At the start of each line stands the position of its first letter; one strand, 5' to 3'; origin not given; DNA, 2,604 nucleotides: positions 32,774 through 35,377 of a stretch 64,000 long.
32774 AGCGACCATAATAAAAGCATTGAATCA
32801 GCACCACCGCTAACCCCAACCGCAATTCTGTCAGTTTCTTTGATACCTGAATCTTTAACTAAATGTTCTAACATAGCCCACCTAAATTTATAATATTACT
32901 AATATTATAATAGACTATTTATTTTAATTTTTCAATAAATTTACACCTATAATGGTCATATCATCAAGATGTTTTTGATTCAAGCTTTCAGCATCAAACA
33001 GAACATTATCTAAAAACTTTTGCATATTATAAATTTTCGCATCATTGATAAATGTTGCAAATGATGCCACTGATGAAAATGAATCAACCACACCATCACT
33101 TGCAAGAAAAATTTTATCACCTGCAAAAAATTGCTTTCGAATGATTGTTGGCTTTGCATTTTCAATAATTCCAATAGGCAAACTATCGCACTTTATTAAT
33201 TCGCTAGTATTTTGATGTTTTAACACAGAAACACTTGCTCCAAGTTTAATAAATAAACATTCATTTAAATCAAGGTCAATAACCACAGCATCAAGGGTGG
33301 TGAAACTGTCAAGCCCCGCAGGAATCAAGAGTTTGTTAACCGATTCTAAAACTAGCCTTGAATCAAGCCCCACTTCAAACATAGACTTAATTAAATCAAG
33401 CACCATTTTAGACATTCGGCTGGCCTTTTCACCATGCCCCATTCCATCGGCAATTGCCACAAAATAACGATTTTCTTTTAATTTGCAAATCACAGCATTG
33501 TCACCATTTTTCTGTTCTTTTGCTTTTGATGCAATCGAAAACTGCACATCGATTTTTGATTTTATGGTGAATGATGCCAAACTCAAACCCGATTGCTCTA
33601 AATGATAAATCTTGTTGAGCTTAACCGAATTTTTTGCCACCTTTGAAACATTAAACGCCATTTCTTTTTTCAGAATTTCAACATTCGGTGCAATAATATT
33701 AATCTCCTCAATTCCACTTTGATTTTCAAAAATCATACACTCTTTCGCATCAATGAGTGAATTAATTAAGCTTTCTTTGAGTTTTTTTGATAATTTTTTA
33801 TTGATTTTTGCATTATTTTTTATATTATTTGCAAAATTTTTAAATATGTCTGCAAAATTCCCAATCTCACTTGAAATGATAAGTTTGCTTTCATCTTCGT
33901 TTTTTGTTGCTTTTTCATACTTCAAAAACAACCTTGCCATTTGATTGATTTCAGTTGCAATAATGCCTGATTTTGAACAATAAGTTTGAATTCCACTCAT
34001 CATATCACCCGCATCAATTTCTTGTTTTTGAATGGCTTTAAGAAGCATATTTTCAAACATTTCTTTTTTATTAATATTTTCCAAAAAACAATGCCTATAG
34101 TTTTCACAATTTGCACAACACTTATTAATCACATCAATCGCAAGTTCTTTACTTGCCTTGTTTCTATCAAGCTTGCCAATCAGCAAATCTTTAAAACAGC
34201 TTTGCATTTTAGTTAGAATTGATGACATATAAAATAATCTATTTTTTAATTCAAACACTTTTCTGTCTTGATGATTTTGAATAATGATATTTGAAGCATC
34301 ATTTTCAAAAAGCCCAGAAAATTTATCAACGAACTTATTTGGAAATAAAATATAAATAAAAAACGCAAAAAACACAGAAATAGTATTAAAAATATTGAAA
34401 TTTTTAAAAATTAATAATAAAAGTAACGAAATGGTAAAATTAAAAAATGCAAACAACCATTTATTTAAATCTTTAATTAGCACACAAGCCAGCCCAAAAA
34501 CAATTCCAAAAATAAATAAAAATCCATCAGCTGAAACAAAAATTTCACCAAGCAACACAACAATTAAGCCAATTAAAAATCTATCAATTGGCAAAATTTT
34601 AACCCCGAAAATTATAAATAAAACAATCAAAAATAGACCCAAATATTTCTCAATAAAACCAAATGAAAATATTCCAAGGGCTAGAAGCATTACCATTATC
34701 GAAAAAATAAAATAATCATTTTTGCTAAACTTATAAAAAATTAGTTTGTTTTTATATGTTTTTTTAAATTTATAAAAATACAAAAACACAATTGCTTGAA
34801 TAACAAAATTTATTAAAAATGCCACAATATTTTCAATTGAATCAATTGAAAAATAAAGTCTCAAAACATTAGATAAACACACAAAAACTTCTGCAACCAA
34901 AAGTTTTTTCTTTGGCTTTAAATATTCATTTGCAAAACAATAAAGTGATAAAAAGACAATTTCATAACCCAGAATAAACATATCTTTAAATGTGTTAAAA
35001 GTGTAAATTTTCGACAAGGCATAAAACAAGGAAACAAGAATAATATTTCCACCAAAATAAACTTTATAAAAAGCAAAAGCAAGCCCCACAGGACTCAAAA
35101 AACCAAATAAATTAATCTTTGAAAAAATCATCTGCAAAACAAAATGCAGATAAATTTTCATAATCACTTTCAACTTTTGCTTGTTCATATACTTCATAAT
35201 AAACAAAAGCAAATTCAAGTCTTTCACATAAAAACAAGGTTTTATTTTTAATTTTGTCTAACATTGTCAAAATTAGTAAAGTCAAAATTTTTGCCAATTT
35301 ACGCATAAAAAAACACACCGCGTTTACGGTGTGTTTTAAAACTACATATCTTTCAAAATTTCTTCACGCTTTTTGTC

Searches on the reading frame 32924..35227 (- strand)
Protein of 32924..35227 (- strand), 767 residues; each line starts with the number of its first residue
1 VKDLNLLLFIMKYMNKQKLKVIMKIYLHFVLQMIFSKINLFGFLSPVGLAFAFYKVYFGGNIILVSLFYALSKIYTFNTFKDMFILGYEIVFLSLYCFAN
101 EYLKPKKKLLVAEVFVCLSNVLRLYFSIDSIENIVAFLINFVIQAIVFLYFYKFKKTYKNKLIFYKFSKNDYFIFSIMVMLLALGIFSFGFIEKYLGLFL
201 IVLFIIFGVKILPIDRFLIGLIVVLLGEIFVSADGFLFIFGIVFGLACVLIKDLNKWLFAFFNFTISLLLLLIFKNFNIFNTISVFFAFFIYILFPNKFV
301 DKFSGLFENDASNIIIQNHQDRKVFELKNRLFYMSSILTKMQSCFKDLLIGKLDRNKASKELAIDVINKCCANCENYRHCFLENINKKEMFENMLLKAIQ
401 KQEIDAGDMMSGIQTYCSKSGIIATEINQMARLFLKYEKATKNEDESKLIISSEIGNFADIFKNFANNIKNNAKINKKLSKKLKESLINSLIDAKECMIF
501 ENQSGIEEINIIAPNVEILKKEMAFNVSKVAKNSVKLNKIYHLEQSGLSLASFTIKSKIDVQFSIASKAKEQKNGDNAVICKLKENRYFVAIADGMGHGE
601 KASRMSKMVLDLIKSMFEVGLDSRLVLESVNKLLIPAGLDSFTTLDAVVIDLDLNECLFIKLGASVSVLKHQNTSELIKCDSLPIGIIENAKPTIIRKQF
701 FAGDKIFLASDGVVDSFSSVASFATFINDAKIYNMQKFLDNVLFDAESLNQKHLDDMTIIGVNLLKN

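Call 89: search_protein_families(library=pfam, proteins=[window:32924-35227:-], max_evalue=0.00001)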
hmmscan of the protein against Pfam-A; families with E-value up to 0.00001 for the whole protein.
window:32924-35227:- (767 aa): 2 families
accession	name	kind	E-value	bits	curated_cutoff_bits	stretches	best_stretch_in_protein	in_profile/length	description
PF07228.17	SpoIIE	-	6.3e-25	88.7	25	1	585-762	2-189/192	Stage II sporulation protein E (SpoIIE)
PF19732.4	SpoIIE_N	-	2.7e-12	46.5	27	1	13-571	29-601/605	Stage II sporulation protein E N-terminal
